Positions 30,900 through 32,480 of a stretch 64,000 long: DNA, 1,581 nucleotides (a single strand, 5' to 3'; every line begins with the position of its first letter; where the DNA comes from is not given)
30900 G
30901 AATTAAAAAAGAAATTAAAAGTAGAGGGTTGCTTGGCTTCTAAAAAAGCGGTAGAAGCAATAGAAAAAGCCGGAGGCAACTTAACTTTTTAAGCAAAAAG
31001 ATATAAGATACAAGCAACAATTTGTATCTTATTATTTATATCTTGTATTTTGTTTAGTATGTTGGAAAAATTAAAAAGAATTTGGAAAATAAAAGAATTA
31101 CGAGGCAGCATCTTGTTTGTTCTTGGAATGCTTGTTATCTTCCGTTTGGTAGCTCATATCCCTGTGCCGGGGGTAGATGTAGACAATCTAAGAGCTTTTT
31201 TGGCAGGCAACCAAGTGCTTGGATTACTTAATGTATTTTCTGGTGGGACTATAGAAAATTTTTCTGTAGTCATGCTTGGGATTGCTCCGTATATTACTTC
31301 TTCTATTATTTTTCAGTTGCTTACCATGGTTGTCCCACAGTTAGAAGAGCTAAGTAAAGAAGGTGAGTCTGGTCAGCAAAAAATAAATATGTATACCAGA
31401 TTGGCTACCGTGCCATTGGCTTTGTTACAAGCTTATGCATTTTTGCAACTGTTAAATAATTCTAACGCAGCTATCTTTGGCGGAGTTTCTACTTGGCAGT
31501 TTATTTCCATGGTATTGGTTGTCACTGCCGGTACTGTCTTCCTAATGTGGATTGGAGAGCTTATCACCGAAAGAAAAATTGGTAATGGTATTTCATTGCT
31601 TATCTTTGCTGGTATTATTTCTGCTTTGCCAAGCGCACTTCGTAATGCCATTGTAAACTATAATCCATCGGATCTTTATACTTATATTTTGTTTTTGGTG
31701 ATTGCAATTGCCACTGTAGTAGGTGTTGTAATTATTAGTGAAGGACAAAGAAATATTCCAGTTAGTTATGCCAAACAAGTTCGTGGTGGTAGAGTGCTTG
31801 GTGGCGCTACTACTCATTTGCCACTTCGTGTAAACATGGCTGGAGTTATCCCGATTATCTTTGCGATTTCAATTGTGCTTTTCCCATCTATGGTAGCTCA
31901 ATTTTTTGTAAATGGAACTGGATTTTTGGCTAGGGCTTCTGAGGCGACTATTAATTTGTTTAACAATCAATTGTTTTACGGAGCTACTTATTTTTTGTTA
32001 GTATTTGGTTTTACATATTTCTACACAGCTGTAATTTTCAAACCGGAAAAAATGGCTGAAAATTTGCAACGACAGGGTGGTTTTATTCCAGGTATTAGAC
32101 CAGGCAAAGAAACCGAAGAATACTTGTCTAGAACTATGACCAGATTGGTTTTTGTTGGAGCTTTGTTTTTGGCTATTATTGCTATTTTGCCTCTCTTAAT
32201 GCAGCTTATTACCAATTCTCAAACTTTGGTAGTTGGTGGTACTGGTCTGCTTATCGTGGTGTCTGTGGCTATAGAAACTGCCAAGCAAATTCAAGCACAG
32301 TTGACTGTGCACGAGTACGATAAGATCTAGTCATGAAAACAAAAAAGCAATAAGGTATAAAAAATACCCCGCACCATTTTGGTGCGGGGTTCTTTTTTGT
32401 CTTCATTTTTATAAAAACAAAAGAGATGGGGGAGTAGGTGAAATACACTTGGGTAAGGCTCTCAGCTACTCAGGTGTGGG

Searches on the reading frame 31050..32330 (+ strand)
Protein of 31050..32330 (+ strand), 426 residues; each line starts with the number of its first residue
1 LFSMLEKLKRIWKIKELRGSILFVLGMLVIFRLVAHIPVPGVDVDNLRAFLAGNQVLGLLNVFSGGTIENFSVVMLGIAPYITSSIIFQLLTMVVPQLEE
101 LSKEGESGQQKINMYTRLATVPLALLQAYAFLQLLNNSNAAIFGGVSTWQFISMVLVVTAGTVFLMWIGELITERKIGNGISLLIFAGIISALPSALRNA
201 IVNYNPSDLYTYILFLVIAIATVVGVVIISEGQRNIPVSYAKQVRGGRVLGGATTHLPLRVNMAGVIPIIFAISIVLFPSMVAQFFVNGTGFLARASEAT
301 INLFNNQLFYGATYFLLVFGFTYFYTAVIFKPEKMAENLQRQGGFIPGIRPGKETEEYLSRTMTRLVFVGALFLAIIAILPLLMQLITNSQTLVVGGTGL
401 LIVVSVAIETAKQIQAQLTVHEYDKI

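Call 20: find_related_loci(query=window:31050-32330:+, collection=genome_contigs, flank=6000)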
Query window:31050-32330:+ (426 aa) in genome_contigs; peptide patterns used: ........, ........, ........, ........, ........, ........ (x = any residue, [..] = any of these).
600 stretches matched a pattern (row limit reached: there are more); 581 encode a relative of the query (tblastn E <= 1e-3); the best 80 are kept; 80 distinct loci.
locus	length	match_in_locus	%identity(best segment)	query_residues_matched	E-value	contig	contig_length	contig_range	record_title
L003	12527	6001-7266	74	6-426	0e+0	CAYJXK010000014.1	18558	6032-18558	MAG TPA_asm: uncultured Gammaproteobacteria bacterium isolate ERP125453_co1_500 genome assembly, contig: NODE_2983_lengt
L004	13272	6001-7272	71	3-426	0e+0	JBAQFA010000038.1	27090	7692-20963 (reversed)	MAG: Candidatus Magasanikiibacteriota bacterium isolate MFD12003_ilm_asm_bin64 k127_94939, whole genome shotgun sequence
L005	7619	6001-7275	72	2-426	0e+0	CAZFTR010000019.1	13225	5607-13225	MAG TPA_asm: uncultured Gammaproteobacteria bacterium isolate SRP167671_co2_209 genome assembly, contig: NODE_6108_lengt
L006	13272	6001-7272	70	3-426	0e+0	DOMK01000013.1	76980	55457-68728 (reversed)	MAG TPA_asm: Candidatus Magasanikbacteria bacterium isolate UBA11710 contig_4051, whole genome shotgun sequence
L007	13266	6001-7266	70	4-425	0e+0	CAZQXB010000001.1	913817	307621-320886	MAG TPA_asm: uncultured Gammaproteobacteria bacterium isolate SRP300315_co1_11 genome assembly, contig: NODE_1_length_91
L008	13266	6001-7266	75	3-426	0e+0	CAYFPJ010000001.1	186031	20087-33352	MAG TPA_asm: uncultured Gammaproteobacteria bacterium isolate ERP019367_co2_52 genome assembly, contig: NODE_78_length_1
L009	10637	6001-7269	73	4-426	0e+0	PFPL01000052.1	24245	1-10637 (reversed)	MAG: Candidatus Magasanikbacteria bacterium CG_4_10_14_0_2_um_filter_33_14 CG_4_10_14_0.2_scaffold_745_c, whole genome s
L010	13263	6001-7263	70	4-424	0e+0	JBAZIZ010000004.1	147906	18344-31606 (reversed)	MAG: Patescibacteria group bacterium isolate SO_2017_LW4_107 scaffold_286_c2_LW137-91_2017, whole genome shotgun sequenc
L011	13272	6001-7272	72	2-426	0e+0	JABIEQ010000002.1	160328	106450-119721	MAG: Candidatus Magasanikbacteria bacterium isolate SI053_bin100 k141_1579658, whole genome shotgun sequence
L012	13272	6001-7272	74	3-426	0e+0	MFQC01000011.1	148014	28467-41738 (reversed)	MAG: Candidatus Magasanikbacteria bacterium RIFCSPHIGHO2_02_FULL_48_18 rifcsphigho2_02_scaffold_61, whole genome shotgun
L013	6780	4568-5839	69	3-426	0e+0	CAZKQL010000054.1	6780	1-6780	MAG TPA_asm: uncultured Gammaproteobacteria bacterium isolate SRP090828_co3_39 genome assembly, contig: NODE_2544_length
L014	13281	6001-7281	69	1-426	0e+0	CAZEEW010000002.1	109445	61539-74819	MAG TPA_asm: uncultured Gammaproteobacteria bacterium isolate SRP093185_co1_62 genome assembly, contig: NODE_36_length_1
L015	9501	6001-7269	72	4-426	0e+0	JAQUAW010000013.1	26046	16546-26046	MAG: Patescibacteria group bacterium isolate STC_93 NODE_3855_length_26046_cov_3.427100_Sandtown_C, whole genome shotgun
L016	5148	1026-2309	69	2-426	0e+0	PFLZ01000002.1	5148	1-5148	MAG: Candidatus Magasanikbacteria bacterium CG_4_10_14_0_8_um_filter_42_12 CG_4_10_14_0.8_um_filter_scaffold_12594_c, wh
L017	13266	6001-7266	70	3-424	0e+0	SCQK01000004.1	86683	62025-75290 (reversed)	MAG: Patescibacteria group bacterium isolate DP16D_bin.9 DP16D_bin.9-44595, whole genome shotgun sequence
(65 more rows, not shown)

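Call 50: find_related_loci(query=window:31050-32330:+, collection=metagenome_contigs, flank=5000)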
Query window:31050-32330:+ (426 aa) in metagenome_contigs; peptide patterns used: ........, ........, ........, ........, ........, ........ (x = any residue, [..] = any of these).
600 stretches matched a pattern (row limit reached: there are more); 580 encode a relative of the query (tblastn E <= 1e-3); the best 80 are kept; 80 distinct loci.
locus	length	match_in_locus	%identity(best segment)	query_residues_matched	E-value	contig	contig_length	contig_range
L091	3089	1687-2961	83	2-426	0e+0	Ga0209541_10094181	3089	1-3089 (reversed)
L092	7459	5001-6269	75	4-426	0e+0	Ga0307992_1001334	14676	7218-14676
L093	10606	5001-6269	74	4-426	0e+0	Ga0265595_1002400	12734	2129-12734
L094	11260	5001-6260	78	4-426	0e+0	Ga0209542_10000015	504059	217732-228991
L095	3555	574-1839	77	4-426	0e+0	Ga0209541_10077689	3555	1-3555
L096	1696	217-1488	76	4-426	0e+0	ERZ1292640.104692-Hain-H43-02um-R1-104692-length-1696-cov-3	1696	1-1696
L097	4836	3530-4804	73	2-426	0e+0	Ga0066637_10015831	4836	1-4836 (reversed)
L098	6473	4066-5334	74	4-426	0e+0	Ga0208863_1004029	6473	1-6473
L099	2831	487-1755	74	4-426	0e+0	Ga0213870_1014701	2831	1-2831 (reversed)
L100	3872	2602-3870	72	2-424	0e+0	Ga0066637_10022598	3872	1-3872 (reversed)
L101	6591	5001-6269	74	4-426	0e+0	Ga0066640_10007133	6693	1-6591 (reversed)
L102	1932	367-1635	70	4-426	0e+0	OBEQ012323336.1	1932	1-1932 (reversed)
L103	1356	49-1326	69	3-426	0e+0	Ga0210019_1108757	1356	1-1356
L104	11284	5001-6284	69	2-426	0e+0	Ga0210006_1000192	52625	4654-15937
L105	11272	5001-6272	69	4-425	0e+0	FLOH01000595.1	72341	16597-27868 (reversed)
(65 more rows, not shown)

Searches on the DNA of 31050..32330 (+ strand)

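Call 24: search_rna_families(sources=[L027, L030, L041, L044, L020, L004], threshold=gathering)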
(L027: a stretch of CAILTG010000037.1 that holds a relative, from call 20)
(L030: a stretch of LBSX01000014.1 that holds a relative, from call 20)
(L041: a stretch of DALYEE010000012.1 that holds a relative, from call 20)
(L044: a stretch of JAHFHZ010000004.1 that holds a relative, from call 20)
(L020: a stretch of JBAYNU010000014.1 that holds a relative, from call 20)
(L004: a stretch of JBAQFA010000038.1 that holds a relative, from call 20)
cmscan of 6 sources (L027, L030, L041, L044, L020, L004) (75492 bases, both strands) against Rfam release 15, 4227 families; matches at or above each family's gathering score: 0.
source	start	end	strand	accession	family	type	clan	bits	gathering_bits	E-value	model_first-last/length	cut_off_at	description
